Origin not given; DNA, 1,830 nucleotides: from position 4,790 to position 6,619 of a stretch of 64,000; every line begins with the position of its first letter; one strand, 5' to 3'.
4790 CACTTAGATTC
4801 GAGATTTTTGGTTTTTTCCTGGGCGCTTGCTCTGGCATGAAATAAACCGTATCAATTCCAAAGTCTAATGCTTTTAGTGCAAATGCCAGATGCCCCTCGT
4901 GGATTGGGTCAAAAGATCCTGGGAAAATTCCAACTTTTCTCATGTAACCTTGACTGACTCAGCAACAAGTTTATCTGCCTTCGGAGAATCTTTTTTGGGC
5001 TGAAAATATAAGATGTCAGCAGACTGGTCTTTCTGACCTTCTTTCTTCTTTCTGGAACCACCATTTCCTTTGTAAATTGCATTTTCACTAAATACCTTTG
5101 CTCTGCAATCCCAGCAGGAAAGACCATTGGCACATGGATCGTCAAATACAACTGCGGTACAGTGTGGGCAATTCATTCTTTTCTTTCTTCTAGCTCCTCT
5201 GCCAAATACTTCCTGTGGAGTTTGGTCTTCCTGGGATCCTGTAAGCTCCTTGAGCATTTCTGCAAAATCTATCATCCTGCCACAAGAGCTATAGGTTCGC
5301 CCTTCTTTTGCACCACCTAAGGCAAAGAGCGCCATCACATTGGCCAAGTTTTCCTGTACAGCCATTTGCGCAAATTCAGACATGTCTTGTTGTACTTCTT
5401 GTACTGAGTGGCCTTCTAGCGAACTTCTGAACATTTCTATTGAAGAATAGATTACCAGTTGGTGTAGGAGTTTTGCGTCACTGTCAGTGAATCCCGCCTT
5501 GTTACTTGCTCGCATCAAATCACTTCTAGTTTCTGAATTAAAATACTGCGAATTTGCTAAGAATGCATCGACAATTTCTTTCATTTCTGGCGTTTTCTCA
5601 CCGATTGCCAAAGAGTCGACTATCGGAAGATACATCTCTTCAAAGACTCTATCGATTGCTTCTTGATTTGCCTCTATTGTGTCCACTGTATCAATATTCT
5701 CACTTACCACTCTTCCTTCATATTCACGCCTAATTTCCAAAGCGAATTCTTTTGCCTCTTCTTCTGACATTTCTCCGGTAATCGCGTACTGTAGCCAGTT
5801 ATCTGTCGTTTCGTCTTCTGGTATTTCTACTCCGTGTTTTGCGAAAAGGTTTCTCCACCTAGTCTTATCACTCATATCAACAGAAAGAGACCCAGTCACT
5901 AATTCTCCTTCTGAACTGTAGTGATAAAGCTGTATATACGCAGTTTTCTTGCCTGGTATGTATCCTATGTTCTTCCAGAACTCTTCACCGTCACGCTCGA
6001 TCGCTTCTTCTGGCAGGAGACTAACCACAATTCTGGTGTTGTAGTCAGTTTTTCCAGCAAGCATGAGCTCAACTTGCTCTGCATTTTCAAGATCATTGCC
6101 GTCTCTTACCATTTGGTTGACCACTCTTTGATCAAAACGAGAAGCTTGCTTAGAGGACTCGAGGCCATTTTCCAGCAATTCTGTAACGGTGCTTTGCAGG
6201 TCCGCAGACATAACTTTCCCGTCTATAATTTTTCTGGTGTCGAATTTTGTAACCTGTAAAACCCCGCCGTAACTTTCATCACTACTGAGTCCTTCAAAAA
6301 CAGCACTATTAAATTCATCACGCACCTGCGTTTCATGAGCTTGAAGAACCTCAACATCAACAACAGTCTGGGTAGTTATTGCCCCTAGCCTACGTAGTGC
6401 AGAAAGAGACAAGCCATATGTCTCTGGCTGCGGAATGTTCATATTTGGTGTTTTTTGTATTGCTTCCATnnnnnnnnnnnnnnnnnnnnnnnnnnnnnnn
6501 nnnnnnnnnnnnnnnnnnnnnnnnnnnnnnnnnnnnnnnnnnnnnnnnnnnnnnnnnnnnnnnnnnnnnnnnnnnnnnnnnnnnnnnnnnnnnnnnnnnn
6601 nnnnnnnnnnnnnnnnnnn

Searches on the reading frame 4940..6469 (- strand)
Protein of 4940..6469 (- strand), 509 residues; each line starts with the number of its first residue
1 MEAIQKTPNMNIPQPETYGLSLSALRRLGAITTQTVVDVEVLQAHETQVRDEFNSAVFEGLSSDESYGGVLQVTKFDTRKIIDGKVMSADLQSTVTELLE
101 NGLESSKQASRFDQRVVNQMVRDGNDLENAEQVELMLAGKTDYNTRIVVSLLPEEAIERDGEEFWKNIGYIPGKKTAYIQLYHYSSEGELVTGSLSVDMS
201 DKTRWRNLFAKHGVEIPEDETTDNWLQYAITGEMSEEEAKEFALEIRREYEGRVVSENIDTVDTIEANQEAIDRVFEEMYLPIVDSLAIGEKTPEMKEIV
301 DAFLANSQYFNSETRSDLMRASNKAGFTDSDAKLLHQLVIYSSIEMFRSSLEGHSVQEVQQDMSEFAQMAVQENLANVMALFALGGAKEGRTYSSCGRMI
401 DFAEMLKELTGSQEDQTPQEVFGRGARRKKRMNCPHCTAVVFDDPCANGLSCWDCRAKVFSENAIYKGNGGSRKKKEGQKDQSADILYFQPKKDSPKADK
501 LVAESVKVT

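Call 5: search_protein_families(library=pfam, proteins=[window:4940-6469:-], max_evalue=0.1)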
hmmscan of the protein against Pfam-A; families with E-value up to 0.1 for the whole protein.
window:4940-6469:- (509 aa): 1 family
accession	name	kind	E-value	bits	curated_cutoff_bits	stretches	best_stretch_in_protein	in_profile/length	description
PF19782.4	DUF6267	-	0.071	12.9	27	0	88-183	223-314/376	Family of unknown function (DUF6267)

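Call 8: find_homologous_proteins(query=window:4940-6469:-)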
Query window:4940-6469:- (509 aa): 42 proteins with E <= 0.001 among 8000 candidates.
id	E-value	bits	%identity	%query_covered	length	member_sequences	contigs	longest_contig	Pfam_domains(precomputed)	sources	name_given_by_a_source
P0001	0.0e+0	1131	100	100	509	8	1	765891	-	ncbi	ncbi:MAG: hypothetical protein AAB423_03185 [Patescibacteria group bacterium]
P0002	0.0e+0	1048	91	100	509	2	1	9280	-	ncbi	-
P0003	1.6e-288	975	85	100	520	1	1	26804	-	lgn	-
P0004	6.6e-111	390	48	81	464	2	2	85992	-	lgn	-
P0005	1.9e-95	339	40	92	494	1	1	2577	-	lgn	-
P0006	9.7e-95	337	39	92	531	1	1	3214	-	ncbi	-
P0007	3.0e-91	325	38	91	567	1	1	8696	-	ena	-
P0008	6.6e-91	324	38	90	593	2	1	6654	-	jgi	-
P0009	4.2e-90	321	40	84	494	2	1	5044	-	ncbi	-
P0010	4.3e-89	318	47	70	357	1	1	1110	-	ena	-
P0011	2.0e-84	303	41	82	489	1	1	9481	-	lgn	-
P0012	3.0e-83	299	40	83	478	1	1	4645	-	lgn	-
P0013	3.7e-83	298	37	81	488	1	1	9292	-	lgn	-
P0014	4.6e-83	298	36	83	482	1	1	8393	-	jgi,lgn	-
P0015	6.4e-83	298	42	83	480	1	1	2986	-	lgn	-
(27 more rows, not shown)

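Call 9: search_protein_families(library=ncbifam, proteins=[window:4940-6469:-], max_evalue=0.1)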
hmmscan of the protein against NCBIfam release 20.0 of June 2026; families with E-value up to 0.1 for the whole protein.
window:4940-6469:- (509 aa): 0 families

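Call 10: search_protein_families(library=phrogs, proteins=[window:4940-6469:-], max_evalue=0.1)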
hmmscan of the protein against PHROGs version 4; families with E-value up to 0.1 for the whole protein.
window:4940-6469:- (509 aa): 1 family
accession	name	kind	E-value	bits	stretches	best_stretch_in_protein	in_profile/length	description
phrog_1347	-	unknown function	0.017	14.9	1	74-140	136-202/417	-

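Call 15: find_related_loci(query=A2, collection=genome_contigs, flank=4000)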
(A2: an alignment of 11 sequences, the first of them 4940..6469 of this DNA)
Query A2 (509 aa) in genome_contigs; peptide patterns used: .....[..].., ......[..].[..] (x = any residue, [..] = any of these).
38 stretches matched a pattern; 14 encode a relative of the query (tblastn E <= 1e-3); 14 distinct loci.
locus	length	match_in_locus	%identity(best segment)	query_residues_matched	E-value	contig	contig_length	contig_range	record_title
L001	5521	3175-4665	38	7-483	1e-98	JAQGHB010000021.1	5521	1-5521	MAG: Candidatus Saccharibacteria bacterium isolate RYN_422 scaffold_1981287, whole genome shotgun sequence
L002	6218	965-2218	39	1-423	3e-92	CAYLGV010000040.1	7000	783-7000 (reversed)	MAG TPA_asm: uncultured Candidatus Saccharibacteria bacterium isolate SRP296810_co1_372 genome assembly, contig: NODE_15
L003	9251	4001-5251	37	14-425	1e-89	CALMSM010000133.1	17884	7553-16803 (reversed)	MAG TPA_asm: uncultured Candidatus Saccharibacteria bacterium isolate SRR6158316_bin.85_CONCOCT_v1.1_MAG genome assembly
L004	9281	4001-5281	38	8-423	7e-89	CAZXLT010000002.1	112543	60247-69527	MAG TPA_asm: uncultured Candidatus Saccharibacteria bacterium isolate SRP342105_co1_432 genome assembly, contig: NODE_20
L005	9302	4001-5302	37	13-437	3e-87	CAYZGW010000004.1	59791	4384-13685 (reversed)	MAG TPA_asm: uncultured Candidatus Saccharibacteria bacterium isolate SRP200132_co1_640 genome assembly, contig: NODE_76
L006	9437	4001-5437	35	5-472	1e-86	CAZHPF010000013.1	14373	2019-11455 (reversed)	MAG TPA_asm: uncultured Candidatus Saccharibacteria bacterium isolate SRP136066_co1_420 genome assembly, contig: NODE_47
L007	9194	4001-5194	38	13-404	3e-85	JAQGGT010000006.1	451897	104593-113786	MAG: Candidatus Saccharibacteria bacterium isolate RYN_414 scaffold_152058, whole genome shotgun sequence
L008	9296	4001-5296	36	1-423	1e-84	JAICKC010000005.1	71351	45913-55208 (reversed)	MAG: Candidatus Saccharibacteria bacterium isolate GZL_HY_2_bin.34 k141_753171_length_71351_cov_11.0001, whole genome sh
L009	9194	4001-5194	38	13-404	6e-83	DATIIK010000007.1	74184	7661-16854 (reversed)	MAG TPA_asm: Candidatus Saccharimonadales bacterium isolate SMAG_U15663 k141_459745, whole genome shotgun sequence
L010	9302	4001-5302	36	13-437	8e-83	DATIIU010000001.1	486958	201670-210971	MAG TPA_asm: Candidatus Saccharimonadia bacterium isolate SMAG_U15673 k141_201221, whole genome shotgun sequence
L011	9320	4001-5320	34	13-458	1e-77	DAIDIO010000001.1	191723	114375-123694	MAG TPA_asm: Candidatus Saccharibacteria bacterium isolate clean364 NODE_1_length_191723_cov_8.737751, whole genome shot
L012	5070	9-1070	40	136-477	4e-76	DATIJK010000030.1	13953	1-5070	MAG TPA_asm: Candidatus Saccharimonadales bacterium isolate SMAG_U15689 k141_85859, whole genome shotgun sequence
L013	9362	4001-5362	35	14-452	1e-82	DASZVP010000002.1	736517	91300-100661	MAG TPA_asm: Candidatus Saccharimonadales bacterium isolate SMAG_U6134 k141_341744, whole genome shotgun sequence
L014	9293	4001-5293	36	2-423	2e-80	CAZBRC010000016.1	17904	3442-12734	MAG TPA_asm: uncultured Candidatus Saccharibacteria bacterium isolate SRP292972_co3_132 genome assembly, contig: NODE_15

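Call 21: search_protein_families(library=pfam, proteins=[L005:3054-3425:+, L005:3410-3955:+, L005:5595-6284:+, L003:5459-6070:+, L003:2890-3702:+, L002:2689-3294:+, L009:2949-3365:+, L009:3350-3895:+, L007:5412-6017:+, L011:5441-6031:+], max_evalue=0.01)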
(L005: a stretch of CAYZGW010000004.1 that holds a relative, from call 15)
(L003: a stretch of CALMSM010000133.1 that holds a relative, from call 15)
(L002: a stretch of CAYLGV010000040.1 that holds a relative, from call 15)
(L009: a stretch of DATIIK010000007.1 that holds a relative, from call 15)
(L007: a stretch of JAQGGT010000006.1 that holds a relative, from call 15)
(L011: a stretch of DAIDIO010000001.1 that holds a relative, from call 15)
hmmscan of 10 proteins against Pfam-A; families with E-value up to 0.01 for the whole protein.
L005:3054-3425:+ (123 aa): 1 family
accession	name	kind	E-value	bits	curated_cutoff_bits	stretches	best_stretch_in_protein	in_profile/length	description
PF14478.12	DUF4430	-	5.4e-11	43.2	23.8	1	56-123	1-71/72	Domain of unknown function (DUF4430)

L005:3410-3955:+ (181 aa): 1 family
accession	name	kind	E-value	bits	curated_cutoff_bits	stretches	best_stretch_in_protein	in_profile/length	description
PF20221.3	DUF6580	-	2.6e-47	161.5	27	1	14-166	8-155/162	Family of unknown function (DUF6580)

L005:5595-6284:+ (229 aa): 1 family
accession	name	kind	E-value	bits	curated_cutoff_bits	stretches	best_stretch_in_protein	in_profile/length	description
PF01467.32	CTP_transf_like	-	2.4e-07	31.5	21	1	41-198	1-131/133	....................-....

L003:5459-6070:+ (203 aa): 1 family
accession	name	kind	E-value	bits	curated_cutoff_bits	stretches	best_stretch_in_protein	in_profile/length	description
PF01467.32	CTP_transf_like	-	1.1e-16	61.7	21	1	12-173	1-131/133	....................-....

L003:2890-3702:+ (270 aa): 1 family
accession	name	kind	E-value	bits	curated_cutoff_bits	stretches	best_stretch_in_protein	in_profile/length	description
PF02673.24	BacA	-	9.1e-80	268.5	33.4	1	6-260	1-257/257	Bacitracin resistance protein BacA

L002:2689-3294:+ (201 aa): 1 family
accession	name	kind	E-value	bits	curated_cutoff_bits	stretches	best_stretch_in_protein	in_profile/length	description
PF01467.32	CTP_transf_like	-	8.6e-20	71.7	21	1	6-167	1-131/133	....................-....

L009:2949-3365:+ (138 aa): 1 family
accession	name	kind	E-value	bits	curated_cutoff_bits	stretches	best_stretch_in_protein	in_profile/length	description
PF14478.12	DUF4430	-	9.3e-16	58.5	23.8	1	71-138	1-71/72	Domain of unknown function (DUF4430)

L009:3350-3895:+ (181 aa): 1 family
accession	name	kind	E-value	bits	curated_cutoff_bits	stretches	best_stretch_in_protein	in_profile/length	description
PF20221.3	DUF6580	-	8e-46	156.7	27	1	12-166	6-155/162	Family of unknown function (DUF6580)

L007:5412-6017:+ (201 aa): 1 family
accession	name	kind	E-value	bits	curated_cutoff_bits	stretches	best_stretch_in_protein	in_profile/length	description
PF01467.32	CTP_transf_like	-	2.6e-20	73.4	21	1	11-172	1-132/133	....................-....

L011:5441-6031:+ (196 aa): 1 family
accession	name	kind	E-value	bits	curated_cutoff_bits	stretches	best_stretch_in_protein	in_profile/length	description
PF01467.32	CTP_transf_like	-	3.6e-19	69.7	21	1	7-167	1-132/133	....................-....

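Call 23: search_protein_families(library=ncbifam, proteins=[L005:3054-3425:+, L005:3410-3955:+, L009:2949-3365:+, L009:3350-3895:+, L008:3068-3439:+, L008:3439-3972:+, L005:5595-6284:+], max_evalue=0.01)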
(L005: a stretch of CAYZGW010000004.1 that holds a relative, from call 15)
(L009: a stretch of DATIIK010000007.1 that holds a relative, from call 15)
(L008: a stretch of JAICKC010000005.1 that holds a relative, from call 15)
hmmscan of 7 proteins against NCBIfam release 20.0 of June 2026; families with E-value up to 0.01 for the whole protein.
L005:3054-3425:+ (123 aa): 0 families

L005:3410-3955:+ (181 aa): 0 families

L009:2949-3365:+ (138 aa): 1 family
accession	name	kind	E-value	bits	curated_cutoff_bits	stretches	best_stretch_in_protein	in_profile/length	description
NF047833.1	TyroCdyMelC1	equivalog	0.0083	16.3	120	0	15-100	4-84/127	apotyrosinase chaperone MelC1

L009:3350-3895:+ (181 aa): 0 families

L008:3068-3439:+ (123 aa): 0 families

L008:3439-3972:+ (177 aa): 0 families

L005:5595-6284:+ (229 aa): 11 families
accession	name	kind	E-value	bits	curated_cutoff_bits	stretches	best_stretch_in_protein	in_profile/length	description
NF000841.0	PRK00071.1-4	equivalog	6.6e-18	65.2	197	1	36-224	6-192/194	nicotinate-nucleotide adenylyltransferase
NF000839.0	PRK00071.1-1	equivalog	3.4e-17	63.1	187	2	40-105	9-75/219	nicotinate-nucleotide adenylyltransferase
NF000840.1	PRK00071.1-3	equivalog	5.6e-17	61.9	150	1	35-224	4-198/201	nicotinate-nucleotide adenylyltransferase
TIGR00482.1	TIGR00482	equivalog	7.3e-16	58.8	112.45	1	41-224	1-194/194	nicotinate (nicotinamide) nucleotide adenylyltransferase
NF005519.0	PRK07152.1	equivalog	9.8e-15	54.3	315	1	38-226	2-186/361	nicotinate-nucleotide adenylyltransferase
NF005410.0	PRK06973.1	equivalog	6e-08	32.2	214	1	32-78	17-63/243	nicotinate-nucleotide adenylyltransferase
NF000843.0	PRK00071.2-2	equivalog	2e-07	30.7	240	1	34-72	9-47/212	nicotinate-nucleotide adenylyltransferase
TIGR00125.1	cyt_tran_rel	domain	1.2e-06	28.5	27.7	1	39-94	1-57/65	adenylyltransferase/cytidyltransferase family protein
TIGR01510.1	coaD_prev_kdtB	equivalog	7.5e-06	26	103.3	1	40-64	2-26/155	pantetheine-phosphate adenylyltransferase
NF000845.0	PRK00071.2-4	equivalog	0.0059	16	210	1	35-72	6-43/197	nicotinate-nucleotide adenylyltransferase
NF000846.0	PRK00071.2-5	equivalog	0.0062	16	329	1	36-72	18-54/210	nicotinate-nucleotide adenylyltransferase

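Call 25: predict_structure(alignment_id=A1)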
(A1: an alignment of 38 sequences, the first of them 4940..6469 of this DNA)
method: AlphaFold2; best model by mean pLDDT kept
length: 509 residues; sequences in the alignment: 38
mean_pLDDT: 80.4   pTM: 0.75
mean pLDDT of the five models: 80.4, 79.2, 78.7, 77.4, 76.3
residues with pLDDT >= 90: 291; 70-90: 80; 50-70: 71; < 50: 67
segments of 3 or more residues with pLDDT < 50: 1-5, 409-413, 415-417, 423-428, 445-448, 469-509
pLDDT, mean of each block of 10 residues (from residue 1): 49 64 90 88 92 93 86 95 94 92 91 92 95 98 98 93 88 89 97 91 95 96 94 98 95 76 90 94 95 96 94 94 93 95 93 66 56 83 92 85 65 47 48 71 55 63 52 38 32 34 34
secondary structure, 60 per line:
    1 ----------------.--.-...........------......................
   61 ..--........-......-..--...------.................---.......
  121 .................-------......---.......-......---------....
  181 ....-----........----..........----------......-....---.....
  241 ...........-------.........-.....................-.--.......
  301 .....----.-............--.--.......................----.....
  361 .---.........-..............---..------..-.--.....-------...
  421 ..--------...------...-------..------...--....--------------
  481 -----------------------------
elements in order: H22-32 H39-62 H65-70 E74-79 E85-87 H95-110 H114-137 E145-150 H154-160 H162-167 E177-184 E190-197 H202-211 H222-227 E229-232 H236-251 H261-267 H269-289 H294-305 H312-323 H329-351 H356-361 H365-373 H375-388 H406-410 H418-422 E431-433 E440-442 E458-460 E463-466

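Call 33: search_solved_structures(query=L005:3410-3955:+, max_evalue=1)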
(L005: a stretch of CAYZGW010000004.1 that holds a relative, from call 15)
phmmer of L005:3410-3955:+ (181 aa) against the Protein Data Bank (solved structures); distinct sequences matched with E-value up to 1: 0.

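Call 34: search_solved_structures(query=L009:2949-3365:+, max_evalue=1)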
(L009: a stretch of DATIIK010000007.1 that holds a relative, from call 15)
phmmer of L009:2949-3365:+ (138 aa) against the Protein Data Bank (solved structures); distinct sequences matched with E-value up to 1: 0.

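Call 35: search_solved_structures(query=A1, max_evalue=10)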
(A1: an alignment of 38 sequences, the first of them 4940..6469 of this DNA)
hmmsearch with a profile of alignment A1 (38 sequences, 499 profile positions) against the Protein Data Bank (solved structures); distinct sequences matched with E-value up to 10: 10.
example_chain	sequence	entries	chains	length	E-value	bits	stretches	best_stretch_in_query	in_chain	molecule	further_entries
9s1t_A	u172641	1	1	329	0.13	14.1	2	259-347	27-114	De novo designed helical barrel - 6H5L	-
9spj_r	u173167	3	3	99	1.1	11.1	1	448-497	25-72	60S ribosomal protein L43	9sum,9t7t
3cc2_Z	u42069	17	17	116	1.2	10.9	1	431-494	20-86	50S ribosomal protein L37Ae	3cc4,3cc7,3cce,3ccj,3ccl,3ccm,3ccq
8eug_K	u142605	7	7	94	1.6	10.5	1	448-494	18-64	60S ribosomal protein L43-A | Large ribosomal subunit protein eL43A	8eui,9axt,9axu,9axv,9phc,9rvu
4v4n_Ai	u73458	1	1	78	1.7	10.4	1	450-495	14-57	50S ribosomal protein L37AE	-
4v6u_Bi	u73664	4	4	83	1.9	10.2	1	449-495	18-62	50S ribosomal protein L37Ae | Large ribosomal subunit protein eL43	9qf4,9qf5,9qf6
2m9y_A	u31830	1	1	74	4.4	9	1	453-495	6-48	E3 ubiquitin-protein ligase ARIH1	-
3jbn_Ah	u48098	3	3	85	4.7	8.9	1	448-497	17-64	60S ribosomal protein eL43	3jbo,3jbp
8tpu_Ah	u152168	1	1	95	5.6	8.7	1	448-497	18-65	Large ribosomal subunit protein eL43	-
3j79_h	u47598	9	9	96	5.7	8.7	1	448-497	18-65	60S ribosomal protein eL43 | 60S ribosomal protein L37a | Large ribosomal subunit protein eL43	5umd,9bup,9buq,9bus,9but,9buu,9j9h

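Call 50: fold_search(model_id=the predicted structure, library=viral)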
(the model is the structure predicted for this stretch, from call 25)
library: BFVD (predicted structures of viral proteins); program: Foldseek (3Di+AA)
matches with E <= 10: 262; with E <= 0.001: 0
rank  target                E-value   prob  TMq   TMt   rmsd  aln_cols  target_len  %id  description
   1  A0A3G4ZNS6            7.6e-02  0.12  0.11  0.08  20.8       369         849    8  ATP-dependent endonuclease [Terrestrivirus sp.]
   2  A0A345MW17            8.8e-02  0.11  0.10  0.14  18.6       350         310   10  (no name in the UniProt tables at hand)
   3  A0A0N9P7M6            2.1e-01  0.06  0.08  0.05  24.9       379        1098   11  (no name in the UniProt tables at hand)
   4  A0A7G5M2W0            2.4e-01  0.13  0.06  0.07  14.8       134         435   13  (no name in the UniProt tables at hand)
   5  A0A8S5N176            3.0e-01  0.18  0.08  0.25  17.3       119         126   12  Uncharacterized protein [Siphoviridae sp. ct43U4]
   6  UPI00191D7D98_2       3.0e-01  0.05  0.11  0.07  29.7       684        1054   10  (no name look-up for this kind of identifier)
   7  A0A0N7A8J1            3.1e-01  0.04  0.09  0.05  34.3       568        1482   11  (no name in the UniProt tables at hand)
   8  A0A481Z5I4            3.8e-01  0.03  0.07  0.06  28.2       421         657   12  Late transcription factor 3-like protein [Pithovirus LCPAC201]
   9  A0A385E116            4.0e-01  0.06  0.09  0.14  20.1       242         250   11  (no name in the UniProt tables at hand)
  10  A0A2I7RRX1            4.4e-01  0.02  0.08  0.05  26.4       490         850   10  Histidine kinase-like ATPase [Vibrio phage 1.224.A._10N.261.48.B1]
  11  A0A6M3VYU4            4.6e-01  0.08  0.07  0.17  15.4       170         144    9  Uncharacterized protein [Saccharolobus solfataricus rod-shaped virus 1]
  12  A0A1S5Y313            5.3e-01  0.14  0.09  0.28  13.3       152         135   14  Uncharacterized protein [uncultured archaeal virus]
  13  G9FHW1                5.9e-01  0.54  0.08  0.42   7.9        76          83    6  Uncharacterized protein [Rhodococcus phage RER2]
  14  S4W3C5                6.1e-01  0.12  0.08  0.17  10.7       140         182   13  Uncharacterized protein [Pandoravirus salinus]
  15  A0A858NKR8            6.8e-01  0.06  0.11  0.13  16.7       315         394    9  (no name in the UniProt tables at hand)
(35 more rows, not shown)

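Call 54: search_protein_representatives(alignment_id=A1)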
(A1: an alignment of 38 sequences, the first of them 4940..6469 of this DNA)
Query: 38 sequences, 499 profile positions. Proteins with E-value up to 0.001 (for the whole library): 400; up to 1e-10: 258; up to 1e-30: 210. The best 150 are listed.
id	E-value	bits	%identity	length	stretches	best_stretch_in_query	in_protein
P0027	3.6e-211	718.5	-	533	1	7-499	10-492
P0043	2.8e-194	662.8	-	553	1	26-487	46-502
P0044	6.9e-187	638.5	-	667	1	10-494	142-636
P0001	1.0e-174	598.3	-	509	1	26-498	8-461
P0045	2.6e-166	570.6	-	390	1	105-499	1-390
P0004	9.4e-164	562.2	-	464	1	43-494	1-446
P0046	2.9e-160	550.6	-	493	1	21-498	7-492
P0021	1.2e-159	548.6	-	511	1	7-498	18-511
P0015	1.5e-159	548.3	-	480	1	1-498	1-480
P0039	2.1e-143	495.0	-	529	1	26-484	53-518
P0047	1.8e-141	488.7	-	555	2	203-498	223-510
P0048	3.4e-137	474.5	-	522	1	44-497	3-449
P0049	1.1e-133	463.0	-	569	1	27-494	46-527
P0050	4.0e-133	461.1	-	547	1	28-498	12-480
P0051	5.2e-130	450.9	-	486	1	22-498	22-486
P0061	4.5e-111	388.4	-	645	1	24-497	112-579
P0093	8.3e-86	305.0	-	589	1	31-493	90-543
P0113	1.8e-81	290.7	-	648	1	23-496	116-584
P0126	9.3e-77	275.2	-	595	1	24-493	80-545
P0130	2.4e-76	273.8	-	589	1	26-486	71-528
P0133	4.5e-76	272.9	-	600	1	32-496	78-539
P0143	9.2e-75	268.6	-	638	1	12-479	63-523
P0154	8.0e-73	262.2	-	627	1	24-482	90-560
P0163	7.5e-72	259.0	-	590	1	31-488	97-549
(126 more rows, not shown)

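Call 57: find_encoding_contigs(protein=P0003, flank=3000, max_places=2)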
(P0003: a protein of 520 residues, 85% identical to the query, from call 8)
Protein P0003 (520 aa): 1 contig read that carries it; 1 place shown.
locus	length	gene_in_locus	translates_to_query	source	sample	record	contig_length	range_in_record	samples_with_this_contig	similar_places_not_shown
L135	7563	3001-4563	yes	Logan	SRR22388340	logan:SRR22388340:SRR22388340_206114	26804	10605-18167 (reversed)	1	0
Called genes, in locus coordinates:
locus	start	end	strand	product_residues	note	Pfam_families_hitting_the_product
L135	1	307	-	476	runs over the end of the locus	PF13727:CoA_binding_3 (weak), PF02397:Bac_transf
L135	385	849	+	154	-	PF04138:GtrA_DPMS_TM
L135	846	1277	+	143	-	PF01726:LexA_DNA_bind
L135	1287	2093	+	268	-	PF02673:BacA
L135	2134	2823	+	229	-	-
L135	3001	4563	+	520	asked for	-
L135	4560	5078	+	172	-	PF01467:CTP_transf_like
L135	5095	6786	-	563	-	PF00999:Na_H_Exchanger, PF02254:TrkA_N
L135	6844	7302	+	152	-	PF04120:Iron_permease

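Call 58: find_encoding_contigs(protein=P0002, flank=3000, max_places=2)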
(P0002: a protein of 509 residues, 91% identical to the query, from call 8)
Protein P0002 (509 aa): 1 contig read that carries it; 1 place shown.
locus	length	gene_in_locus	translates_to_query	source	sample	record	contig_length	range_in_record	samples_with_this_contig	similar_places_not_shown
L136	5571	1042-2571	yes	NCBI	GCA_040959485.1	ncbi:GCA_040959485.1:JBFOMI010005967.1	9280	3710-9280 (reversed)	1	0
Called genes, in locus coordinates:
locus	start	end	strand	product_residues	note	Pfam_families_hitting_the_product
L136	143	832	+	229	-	-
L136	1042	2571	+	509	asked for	-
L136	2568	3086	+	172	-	PF01467:CTP_transf_like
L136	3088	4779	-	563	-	PF00999:Na_H_Exchanger, PF02254:TrkA_N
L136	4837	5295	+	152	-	PF04120:Iron_permease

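Call 59: find_encoding_contigs(protein=P0004, flank=3000, max_places=2)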
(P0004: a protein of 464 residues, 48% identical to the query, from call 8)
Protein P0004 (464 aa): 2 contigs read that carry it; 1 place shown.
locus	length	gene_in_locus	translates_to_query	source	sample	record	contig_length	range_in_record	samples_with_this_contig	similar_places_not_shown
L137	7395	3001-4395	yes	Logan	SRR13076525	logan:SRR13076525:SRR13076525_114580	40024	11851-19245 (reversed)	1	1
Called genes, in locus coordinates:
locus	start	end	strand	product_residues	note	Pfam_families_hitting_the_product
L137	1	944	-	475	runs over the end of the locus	PF02397:Bac_transf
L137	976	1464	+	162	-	PF04138:GtrA_DPMS_TM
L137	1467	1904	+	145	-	PF01726:LexA_DNA_bind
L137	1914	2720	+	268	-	PF02673:BacA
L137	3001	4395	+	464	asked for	-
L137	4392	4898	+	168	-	PF01467:CTP_transf_like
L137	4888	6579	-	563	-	PF00999:Na_H_Exchanger, PF02254:TrkA_N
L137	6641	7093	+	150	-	PF04120:Iron_permease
